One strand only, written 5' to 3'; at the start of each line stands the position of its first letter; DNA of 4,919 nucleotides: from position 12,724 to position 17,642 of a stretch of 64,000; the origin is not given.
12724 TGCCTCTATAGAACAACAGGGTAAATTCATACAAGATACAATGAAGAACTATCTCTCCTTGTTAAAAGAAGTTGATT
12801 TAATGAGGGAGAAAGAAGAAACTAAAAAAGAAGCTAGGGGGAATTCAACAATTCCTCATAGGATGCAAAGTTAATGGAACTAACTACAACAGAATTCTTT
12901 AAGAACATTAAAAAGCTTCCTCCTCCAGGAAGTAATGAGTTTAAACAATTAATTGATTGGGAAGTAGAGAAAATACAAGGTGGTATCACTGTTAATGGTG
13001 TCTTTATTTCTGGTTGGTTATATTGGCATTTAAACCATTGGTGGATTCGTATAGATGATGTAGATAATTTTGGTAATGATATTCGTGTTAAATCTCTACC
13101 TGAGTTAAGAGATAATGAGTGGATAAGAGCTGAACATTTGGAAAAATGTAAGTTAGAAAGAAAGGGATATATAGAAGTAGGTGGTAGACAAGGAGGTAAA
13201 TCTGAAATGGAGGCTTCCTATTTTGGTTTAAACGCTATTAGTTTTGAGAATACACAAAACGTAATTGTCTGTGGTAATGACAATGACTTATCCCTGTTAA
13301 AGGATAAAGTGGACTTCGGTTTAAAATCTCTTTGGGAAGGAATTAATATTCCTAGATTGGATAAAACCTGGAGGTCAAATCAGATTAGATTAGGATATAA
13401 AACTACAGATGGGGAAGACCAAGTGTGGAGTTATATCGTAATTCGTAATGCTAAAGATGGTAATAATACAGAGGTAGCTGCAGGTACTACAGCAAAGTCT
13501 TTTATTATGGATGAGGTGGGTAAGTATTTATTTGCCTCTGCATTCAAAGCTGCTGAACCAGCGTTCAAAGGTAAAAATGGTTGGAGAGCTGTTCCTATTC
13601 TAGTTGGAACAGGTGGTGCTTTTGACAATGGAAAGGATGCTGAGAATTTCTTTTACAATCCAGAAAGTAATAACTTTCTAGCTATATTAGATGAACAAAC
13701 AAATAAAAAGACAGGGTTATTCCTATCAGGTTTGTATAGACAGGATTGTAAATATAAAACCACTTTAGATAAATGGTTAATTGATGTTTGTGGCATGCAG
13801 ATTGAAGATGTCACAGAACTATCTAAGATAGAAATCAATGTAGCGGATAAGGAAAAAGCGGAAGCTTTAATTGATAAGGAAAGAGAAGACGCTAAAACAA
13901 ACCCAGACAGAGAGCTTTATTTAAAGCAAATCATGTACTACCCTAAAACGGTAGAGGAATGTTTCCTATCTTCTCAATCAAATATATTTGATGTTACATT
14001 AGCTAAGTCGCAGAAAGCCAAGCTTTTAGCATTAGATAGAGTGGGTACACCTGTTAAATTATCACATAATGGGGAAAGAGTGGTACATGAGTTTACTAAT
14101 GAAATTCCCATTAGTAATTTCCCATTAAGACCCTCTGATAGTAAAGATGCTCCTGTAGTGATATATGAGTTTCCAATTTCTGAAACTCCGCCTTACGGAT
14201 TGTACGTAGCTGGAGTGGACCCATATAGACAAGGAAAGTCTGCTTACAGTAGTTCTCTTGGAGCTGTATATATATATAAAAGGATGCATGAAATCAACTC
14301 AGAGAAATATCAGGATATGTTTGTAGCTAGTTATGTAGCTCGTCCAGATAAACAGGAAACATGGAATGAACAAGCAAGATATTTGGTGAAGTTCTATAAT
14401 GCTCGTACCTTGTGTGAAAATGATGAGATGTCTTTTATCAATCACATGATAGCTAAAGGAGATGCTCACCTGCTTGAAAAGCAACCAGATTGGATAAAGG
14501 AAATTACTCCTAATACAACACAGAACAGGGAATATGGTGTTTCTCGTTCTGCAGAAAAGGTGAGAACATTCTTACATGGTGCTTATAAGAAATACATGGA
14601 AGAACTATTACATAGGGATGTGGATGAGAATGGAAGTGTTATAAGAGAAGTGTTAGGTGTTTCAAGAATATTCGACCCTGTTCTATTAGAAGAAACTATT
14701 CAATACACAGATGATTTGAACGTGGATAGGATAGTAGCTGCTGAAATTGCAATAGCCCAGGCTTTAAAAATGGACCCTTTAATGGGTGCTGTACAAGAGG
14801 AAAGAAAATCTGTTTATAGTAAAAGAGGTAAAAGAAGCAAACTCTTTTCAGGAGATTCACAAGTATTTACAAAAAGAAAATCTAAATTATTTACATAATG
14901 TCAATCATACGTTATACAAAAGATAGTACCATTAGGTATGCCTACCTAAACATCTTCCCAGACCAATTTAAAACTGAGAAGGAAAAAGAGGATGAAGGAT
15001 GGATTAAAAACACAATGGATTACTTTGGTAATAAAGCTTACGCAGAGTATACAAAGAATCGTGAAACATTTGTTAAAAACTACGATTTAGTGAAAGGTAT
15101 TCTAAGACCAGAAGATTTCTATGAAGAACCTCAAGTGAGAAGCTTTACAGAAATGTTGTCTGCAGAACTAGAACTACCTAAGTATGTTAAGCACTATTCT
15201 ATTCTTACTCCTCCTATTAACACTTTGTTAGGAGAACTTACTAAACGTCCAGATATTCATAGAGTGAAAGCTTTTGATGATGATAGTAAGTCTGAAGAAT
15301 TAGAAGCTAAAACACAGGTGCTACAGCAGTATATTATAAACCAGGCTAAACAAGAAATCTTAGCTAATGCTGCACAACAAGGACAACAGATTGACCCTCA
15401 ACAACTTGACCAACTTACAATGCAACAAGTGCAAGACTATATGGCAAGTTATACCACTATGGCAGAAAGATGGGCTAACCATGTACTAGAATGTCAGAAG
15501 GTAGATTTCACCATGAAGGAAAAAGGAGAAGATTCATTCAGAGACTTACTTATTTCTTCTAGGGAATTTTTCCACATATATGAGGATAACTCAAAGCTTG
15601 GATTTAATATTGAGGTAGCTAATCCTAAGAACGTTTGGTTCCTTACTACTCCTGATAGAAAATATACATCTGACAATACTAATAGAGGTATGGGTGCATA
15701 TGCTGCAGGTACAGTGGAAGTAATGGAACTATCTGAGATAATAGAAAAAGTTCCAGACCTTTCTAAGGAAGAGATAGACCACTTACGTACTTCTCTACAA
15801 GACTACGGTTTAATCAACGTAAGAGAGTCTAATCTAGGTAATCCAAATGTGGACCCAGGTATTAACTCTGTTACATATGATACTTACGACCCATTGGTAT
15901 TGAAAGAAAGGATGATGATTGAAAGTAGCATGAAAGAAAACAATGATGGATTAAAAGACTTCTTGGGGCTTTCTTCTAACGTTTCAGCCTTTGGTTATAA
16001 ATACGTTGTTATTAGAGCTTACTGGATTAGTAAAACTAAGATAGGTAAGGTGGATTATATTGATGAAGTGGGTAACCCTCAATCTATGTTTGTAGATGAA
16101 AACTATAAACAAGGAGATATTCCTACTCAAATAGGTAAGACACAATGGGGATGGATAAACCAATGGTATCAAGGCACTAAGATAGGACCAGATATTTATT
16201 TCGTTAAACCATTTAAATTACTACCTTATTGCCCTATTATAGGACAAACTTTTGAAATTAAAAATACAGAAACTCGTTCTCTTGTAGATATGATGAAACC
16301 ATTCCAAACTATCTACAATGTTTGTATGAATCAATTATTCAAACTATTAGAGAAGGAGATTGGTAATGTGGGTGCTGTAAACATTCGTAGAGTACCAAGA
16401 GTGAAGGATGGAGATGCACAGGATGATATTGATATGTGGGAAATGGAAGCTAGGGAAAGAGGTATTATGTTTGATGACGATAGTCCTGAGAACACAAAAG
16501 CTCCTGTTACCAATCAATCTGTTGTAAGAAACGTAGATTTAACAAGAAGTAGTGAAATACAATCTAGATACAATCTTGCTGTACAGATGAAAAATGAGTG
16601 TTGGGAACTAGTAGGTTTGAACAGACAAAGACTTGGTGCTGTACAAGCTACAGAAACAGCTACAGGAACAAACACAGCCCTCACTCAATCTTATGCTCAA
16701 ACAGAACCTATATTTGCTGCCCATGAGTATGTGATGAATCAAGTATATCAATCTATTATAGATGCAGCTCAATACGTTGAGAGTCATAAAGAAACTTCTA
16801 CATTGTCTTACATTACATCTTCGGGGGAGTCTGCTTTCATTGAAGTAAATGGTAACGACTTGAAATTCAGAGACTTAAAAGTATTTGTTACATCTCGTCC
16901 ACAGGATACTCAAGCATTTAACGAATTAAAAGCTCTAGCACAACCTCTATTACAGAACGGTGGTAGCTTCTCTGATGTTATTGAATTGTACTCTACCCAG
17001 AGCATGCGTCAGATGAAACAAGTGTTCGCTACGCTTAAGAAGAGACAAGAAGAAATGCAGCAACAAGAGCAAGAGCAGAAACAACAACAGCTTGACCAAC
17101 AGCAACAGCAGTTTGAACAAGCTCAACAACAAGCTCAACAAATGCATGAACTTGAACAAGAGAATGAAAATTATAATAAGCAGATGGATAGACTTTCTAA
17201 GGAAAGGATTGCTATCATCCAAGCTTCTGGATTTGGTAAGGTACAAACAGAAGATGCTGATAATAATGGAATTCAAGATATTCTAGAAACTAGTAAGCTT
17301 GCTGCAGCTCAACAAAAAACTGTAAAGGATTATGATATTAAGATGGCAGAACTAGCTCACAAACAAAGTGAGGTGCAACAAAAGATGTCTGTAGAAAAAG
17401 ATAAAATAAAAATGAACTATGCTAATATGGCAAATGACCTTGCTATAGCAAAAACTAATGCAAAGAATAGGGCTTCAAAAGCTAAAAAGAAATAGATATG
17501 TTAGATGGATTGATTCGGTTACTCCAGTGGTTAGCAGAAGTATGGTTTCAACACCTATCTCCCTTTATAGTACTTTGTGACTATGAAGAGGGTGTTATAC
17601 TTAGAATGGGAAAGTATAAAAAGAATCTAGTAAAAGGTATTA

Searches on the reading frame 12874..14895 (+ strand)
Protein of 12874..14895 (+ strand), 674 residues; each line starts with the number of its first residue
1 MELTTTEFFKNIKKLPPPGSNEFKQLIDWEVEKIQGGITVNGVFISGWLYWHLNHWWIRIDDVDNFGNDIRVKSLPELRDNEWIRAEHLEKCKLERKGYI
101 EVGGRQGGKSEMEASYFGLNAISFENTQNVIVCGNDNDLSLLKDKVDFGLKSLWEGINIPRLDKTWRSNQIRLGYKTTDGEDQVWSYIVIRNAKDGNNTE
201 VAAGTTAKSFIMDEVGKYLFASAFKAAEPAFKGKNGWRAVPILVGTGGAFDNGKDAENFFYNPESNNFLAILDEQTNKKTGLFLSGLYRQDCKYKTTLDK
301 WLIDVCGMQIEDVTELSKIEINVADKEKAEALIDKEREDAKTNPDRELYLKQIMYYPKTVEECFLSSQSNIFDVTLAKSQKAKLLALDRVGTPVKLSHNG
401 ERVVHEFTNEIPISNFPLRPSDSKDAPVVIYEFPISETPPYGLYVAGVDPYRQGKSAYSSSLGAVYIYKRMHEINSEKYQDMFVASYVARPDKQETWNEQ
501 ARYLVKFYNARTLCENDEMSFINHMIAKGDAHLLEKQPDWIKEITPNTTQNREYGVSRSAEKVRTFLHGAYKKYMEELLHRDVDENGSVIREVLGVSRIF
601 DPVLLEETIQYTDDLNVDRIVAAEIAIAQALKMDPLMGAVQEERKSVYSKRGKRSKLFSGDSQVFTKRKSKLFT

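Call 13: search_protein_families(library=phrogs, proteins=[window:12874-14895:+], max_evalue=0.00001)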
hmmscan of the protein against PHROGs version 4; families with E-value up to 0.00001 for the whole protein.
window:12874-14895:+ (674 aa): 1 family
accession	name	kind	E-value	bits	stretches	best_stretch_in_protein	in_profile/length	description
phrog_6681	-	head and packaging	5.2e-78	264.1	1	17-646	85-737/758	terminase large subunit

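Call 49: search_dna_similar(query=window:12874-14895:+, collection=phages, mode=protein, max_rows=15)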
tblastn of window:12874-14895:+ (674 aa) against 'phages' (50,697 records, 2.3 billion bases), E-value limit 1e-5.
Records with a match: 119; places in all: 119; records where one place covers at least 80% of the query: 54.
Best place of each record, by identity: <60% 119.
By first word of the organism name: uncultured 39; Bacteroides 30; Flavobacterium 29; Cellulophaga 7; Bacteriophage 6; Azobacteroides 2; Leptolyngbya 1; phage 1; Bohxovirus 1; Kehishuvirus 1; and 2 more.
By host as written in the record: - 47; Bacteroides intestinalis DSM 108646 25; Flavobacterium psychrophilum 950106-1/1 12; Flavobacterium psychrophilum strain FPS-D10 3; Flavobacterium psychrophilum 020612-2/1 3; Cellulophaga baltica #18 2; Cellulophaga baltica #17 2; Cellulophaga baltica #4 2; and 16 more.
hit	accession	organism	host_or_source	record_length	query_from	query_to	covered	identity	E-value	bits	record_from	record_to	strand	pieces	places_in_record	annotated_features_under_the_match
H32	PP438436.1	Leptolyngbya phage Lbo-JY46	Leptolyngbya boryana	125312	3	643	95%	39.7%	2e-128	425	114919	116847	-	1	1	hypothetical protein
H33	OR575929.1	phage csAssE-Sib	human gut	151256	21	657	95%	29.7%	7e-41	244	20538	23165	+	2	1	terminase large subunit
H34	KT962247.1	Cellulophaga phage phi17:2_18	Cellulophaga baltica #18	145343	30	629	89%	30.4%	4e-57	216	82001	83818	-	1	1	hypothetical protein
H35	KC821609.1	Cellulophaga phage phi17:2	Cellulophaga baltica #17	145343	30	629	89%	30.4%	4e-57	216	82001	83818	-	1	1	hypothetical protein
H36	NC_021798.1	Cellulophaga phage phi17:2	Cellulophaga baltica #17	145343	30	629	89%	30.4%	4e-57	216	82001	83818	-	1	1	terminase large subunit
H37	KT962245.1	Cellulophaga phage phi4:1_13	Cellulophaga baltica #13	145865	30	629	89%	30.2%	6e-57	215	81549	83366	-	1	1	hypothetical protein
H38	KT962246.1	Cellulophaga phage phi4:1_18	Cellulophaga baltica #18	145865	30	629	89%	30.2%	6e-57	215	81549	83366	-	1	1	hypothetical protein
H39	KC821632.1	Cellulophaga phage phi4:1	Cellulophaga baltica #4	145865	30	629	89%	30.2%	6e-57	215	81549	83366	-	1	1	hypothetical protein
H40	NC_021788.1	Cellulophaga phage phi4:1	Cellulophaga baltica #4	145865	30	629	89%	30.2%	6e-57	215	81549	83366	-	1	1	terminase large subunit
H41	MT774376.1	uncultured phage cr55_1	human feces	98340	15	622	90%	27.4%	5e-36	152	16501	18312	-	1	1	terminase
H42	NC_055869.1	uncultured phage cr55_1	human feces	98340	15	622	90%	27.4%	5e-36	152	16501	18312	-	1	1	terminase large subunit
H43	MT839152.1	Bacteriophage sp.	human fecal samples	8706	1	634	73%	33.8%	2e-14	238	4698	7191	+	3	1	record has no annotation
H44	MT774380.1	uncultured phage cr1_1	human feces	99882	15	622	90%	27.2%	2e-35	150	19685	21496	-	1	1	terminase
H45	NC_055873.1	uncultured phage cr1_1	human feces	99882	15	622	90%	27.2%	2e-35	150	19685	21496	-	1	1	terminase large subunit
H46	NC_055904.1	uncultured phage cr273_1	pig feces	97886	15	622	90%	27.0%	3e-32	140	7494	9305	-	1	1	terminase large subunit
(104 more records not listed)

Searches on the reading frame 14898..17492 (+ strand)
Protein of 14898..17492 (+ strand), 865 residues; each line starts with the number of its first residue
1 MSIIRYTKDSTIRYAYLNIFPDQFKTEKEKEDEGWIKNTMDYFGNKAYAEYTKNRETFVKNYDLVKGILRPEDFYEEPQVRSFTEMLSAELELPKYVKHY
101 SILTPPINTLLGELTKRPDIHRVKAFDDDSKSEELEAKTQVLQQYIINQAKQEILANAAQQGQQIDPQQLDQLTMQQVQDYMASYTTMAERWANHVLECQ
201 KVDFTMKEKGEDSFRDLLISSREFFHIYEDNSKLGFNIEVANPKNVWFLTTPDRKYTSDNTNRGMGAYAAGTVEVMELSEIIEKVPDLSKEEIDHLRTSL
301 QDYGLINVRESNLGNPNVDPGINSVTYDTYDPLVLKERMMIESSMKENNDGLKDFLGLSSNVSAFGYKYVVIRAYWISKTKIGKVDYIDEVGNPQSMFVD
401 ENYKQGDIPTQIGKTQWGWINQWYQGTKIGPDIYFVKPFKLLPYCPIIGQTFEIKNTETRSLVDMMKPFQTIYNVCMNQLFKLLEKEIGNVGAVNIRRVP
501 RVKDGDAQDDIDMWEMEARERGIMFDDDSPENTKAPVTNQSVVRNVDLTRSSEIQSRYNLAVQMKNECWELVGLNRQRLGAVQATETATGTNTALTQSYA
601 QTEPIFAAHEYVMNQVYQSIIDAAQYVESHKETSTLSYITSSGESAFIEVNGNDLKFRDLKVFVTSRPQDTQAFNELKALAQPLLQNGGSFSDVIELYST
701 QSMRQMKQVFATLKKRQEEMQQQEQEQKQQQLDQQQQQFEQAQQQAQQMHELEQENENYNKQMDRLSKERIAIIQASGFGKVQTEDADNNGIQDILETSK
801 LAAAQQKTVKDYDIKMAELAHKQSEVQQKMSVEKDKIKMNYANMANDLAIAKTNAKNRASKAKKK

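Call 13: search_protein_families(library=phrogs, proteins=[window:14898-17492:+], max_evalue=0.00001)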
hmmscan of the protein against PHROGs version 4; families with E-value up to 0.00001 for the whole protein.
window:14898-17492:+ (865 aa): 1 family
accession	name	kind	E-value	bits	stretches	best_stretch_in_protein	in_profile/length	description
phrog_6547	-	head and packaging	8.6e-107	359.1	1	19-852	8-814/827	portal protein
